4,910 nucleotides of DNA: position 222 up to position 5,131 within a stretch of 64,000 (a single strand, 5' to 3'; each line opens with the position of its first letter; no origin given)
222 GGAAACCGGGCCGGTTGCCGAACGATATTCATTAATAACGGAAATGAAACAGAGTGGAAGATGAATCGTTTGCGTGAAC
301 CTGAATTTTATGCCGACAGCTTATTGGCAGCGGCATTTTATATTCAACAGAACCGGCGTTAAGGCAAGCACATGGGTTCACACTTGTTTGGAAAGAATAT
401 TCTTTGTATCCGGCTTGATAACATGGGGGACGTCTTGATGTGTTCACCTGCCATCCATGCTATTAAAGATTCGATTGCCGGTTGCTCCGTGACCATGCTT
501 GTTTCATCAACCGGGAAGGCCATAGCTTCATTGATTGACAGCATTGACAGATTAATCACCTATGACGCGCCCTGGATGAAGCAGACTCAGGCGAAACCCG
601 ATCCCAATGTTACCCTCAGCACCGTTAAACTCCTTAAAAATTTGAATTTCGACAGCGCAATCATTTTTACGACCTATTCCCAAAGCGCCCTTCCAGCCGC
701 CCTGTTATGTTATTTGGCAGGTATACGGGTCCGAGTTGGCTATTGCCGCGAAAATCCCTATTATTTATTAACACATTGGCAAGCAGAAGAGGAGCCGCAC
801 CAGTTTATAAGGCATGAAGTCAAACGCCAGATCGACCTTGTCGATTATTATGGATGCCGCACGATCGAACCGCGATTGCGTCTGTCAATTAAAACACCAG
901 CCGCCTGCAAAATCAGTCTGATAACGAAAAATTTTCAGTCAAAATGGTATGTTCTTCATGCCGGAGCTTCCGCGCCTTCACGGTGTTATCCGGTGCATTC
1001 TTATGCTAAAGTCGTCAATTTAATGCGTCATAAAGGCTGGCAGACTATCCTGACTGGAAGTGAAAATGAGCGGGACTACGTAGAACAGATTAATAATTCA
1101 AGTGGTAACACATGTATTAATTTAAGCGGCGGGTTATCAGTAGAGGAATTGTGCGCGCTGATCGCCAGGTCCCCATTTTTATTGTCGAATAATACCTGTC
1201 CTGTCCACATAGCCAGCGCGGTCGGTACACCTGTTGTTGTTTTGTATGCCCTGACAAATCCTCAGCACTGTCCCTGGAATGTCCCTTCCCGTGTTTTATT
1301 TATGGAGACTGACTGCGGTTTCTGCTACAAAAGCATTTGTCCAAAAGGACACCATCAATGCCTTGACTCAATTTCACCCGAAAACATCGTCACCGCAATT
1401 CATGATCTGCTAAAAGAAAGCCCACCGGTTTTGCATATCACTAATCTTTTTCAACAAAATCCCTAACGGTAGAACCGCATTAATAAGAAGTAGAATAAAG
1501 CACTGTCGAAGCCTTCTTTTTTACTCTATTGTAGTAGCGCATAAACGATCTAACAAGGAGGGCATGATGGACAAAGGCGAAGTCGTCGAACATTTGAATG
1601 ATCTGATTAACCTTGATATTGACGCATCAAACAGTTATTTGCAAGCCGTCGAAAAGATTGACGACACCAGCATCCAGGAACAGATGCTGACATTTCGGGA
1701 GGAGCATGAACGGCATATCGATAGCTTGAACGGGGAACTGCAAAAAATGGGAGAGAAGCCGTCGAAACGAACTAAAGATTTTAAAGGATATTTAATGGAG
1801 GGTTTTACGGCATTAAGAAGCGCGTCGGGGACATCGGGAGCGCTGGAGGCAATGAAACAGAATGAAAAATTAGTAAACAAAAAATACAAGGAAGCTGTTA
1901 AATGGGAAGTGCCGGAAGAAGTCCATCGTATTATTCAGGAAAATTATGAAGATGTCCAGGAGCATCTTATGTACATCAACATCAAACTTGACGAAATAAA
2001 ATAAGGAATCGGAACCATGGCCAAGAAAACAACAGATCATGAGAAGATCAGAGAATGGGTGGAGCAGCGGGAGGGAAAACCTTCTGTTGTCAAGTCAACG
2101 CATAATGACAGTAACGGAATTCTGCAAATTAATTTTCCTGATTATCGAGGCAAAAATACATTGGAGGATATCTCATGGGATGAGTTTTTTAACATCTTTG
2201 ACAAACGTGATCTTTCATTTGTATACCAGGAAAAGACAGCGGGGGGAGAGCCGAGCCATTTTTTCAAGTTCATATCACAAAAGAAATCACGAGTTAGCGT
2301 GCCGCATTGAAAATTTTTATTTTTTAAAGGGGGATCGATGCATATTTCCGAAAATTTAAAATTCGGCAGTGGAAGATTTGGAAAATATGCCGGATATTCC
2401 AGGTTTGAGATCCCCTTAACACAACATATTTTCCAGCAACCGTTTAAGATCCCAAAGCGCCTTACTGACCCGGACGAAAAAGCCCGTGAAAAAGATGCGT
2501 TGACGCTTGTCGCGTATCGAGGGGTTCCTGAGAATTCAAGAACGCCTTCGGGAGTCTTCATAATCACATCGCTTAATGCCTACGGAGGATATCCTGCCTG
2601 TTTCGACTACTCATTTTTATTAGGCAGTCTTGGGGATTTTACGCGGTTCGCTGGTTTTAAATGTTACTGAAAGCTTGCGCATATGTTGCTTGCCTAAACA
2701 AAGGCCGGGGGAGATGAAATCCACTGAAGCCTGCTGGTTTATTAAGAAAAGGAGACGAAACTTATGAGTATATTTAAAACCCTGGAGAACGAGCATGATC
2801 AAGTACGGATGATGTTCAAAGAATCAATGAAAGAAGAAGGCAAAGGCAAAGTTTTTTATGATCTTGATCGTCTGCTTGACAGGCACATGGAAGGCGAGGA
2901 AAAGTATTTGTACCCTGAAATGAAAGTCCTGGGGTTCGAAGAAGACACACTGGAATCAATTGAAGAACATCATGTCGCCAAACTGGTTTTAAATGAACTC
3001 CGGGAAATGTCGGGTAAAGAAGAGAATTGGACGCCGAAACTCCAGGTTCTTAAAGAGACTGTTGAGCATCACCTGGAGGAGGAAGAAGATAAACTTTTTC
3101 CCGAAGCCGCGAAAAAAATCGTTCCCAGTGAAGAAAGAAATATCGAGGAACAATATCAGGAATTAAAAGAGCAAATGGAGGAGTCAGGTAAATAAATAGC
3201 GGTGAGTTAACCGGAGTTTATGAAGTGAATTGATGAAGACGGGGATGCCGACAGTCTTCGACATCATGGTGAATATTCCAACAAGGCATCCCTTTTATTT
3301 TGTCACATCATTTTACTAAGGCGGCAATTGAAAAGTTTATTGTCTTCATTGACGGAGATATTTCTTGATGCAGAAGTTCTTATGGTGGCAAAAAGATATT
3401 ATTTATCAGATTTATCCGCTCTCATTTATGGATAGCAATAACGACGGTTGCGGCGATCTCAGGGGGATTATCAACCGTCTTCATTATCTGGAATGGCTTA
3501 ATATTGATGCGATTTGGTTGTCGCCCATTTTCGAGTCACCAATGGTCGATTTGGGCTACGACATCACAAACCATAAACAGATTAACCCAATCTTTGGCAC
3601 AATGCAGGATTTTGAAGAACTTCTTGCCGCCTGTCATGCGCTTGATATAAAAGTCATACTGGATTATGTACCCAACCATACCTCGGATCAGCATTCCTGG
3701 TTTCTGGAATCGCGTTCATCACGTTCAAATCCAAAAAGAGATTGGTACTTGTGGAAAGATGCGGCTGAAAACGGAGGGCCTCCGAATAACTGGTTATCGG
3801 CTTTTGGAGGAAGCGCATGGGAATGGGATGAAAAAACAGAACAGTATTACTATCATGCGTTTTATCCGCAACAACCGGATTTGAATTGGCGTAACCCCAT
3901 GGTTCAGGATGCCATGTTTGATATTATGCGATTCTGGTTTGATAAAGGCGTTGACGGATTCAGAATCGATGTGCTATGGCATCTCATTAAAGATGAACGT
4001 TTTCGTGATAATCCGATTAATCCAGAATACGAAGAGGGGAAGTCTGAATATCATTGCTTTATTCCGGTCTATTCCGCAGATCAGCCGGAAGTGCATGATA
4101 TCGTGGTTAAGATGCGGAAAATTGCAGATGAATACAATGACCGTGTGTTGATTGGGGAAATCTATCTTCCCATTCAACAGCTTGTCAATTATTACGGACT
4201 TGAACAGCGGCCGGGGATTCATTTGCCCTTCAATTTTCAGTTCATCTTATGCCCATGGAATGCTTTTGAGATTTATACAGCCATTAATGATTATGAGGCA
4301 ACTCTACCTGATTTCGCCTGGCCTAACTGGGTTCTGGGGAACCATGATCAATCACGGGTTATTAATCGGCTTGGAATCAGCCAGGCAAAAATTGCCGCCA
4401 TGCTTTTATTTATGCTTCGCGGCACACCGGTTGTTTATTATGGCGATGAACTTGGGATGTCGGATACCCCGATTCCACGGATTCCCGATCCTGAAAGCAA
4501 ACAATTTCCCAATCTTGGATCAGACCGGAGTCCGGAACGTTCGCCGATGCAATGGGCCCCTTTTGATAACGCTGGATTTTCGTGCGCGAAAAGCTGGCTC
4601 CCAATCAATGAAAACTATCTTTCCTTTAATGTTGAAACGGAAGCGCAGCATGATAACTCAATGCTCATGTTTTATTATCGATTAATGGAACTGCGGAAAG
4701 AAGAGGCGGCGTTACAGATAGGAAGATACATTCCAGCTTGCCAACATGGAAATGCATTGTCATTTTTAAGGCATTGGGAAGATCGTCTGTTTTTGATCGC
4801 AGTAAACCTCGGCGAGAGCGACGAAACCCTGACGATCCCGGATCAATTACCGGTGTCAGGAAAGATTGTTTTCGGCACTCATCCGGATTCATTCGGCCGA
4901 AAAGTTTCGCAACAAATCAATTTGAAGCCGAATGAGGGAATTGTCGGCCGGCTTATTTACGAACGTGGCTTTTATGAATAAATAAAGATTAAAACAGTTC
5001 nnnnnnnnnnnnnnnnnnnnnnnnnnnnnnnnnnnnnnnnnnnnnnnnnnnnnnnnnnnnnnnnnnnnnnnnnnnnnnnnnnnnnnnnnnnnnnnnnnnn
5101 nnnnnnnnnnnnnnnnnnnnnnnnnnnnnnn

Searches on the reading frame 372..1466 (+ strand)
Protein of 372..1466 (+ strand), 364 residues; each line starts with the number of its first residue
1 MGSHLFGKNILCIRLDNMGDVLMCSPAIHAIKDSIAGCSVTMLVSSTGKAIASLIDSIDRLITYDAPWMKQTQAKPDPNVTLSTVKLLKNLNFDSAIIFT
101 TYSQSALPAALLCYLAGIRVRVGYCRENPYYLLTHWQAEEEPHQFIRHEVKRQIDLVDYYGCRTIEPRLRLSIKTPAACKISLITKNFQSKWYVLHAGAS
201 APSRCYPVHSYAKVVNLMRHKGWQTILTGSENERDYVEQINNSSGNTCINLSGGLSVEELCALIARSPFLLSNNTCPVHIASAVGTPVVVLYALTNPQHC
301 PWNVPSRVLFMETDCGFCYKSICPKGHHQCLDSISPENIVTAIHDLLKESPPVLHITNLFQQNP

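Call 51: search_protein_families(library=pfam, proteins=[window:372-1466:+])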
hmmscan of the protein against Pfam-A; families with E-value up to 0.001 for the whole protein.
window:372-1466:+ (364 aa): 1 family
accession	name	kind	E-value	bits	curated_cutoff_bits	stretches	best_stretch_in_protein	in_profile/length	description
PF01075.23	Glyco_transf_9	-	5.6e-30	104.9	22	1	85-324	5-242/247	Glycosyltransferase family 9 (heptosyltransferase)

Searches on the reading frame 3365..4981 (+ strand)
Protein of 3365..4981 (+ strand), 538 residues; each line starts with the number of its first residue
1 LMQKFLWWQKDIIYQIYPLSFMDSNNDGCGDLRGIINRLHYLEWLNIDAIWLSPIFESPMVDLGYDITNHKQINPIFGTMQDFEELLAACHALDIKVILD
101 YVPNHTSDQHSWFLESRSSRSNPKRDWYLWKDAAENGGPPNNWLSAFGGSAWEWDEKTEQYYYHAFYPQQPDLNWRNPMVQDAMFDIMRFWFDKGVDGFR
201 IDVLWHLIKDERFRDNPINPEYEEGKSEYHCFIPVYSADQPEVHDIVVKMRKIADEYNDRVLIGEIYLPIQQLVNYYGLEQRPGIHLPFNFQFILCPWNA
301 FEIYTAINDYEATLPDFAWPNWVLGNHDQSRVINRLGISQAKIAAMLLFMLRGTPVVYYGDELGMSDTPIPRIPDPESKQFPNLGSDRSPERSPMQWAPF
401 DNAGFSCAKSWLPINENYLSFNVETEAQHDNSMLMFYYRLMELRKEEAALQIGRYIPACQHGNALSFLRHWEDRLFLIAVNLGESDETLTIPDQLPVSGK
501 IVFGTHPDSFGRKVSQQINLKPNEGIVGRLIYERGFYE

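Call 51: search_protein_families(library=pfam, proteins=[window:3365-4981:+])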
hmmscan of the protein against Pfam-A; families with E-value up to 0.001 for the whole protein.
window:3365-4981:+ (538 aa): 2 families
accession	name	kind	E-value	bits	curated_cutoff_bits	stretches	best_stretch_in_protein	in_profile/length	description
PF00128.31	Alpha-amylase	-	3.3e-140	468.7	22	1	15-452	1-445/446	Alpha amylase, catalytic domain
PF11941.14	DUF3459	-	0.00026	21.8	22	1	436-521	1-83/90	Domain of unknown function (DUF3459)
